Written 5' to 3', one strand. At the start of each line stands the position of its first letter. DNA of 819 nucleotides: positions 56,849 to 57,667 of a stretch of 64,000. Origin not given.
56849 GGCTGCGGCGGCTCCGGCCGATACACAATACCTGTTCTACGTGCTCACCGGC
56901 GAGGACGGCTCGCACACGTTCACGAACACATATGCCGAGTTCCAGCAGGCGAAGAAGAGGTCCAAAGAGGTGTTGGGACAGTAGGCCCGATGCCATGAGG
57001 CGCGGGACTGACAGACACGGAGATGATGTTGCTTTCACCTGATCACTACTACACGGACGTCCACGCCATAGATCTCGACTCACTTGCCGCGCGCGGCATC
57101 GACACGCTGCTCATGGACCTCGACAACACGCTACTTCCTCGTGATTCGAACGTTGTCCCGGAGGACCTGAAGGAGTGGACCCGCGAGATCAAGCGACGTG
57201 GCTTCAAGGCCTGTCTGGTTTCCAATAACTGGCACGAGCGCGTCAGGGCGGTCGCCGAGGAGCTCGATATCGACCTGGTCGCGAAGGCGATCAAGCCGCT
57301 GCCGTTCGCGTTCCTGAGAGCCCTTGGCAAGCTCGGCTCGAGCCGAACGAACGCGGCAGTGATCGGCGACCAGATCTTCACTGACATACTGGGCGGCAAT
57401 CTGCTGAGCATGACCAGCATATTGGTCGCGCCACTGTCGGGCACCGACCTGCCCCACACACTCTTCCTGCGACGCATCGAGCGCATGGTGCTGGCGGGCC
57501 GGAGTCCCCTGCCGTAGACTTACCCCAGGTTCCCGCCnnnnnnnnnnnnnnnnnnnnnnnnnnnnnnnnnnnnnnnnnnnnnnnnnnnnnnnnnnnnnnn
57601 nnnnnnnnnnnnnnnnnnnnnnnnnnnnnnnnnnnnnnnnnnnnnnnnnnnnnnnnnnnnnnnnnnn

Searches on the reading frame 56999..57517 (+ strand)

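Call 86: search_protein_families(library=pfam, proteins=[window:56999-57517:+], max_evalue=0.001)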
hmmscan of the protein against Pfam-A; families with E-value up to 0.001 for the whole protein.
window:56999-57517:+ (172 aa): 5 families
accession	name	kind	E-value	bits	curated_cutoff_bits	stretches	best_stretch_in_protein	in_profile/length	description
PF00702.32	Hydrolase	-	5.5e-11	43.7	26.4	1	53-133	99-187/191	haloacid dehalogenase-like hydrolase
PF13242.12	Hydrolase_like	-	2.9e-09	37.2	22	1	99-144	4-49/75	HAD-hyrolase-like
PF09419.16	PGP_phosphatase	-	2.2e-06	27.8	20.4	1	11-142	16-162/168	Mitochondrial PGP phosphatase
PF13419.12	HAD_2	-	9.1e-06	26.3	23.8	1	55-143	82-178/178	Haloacid dehalogenase-like hydrolase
PF08282.18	Hydrolase_3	-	7.5e-05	23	20.9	1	38-93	2-56/255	haloacid dehalogenase-like hydrolase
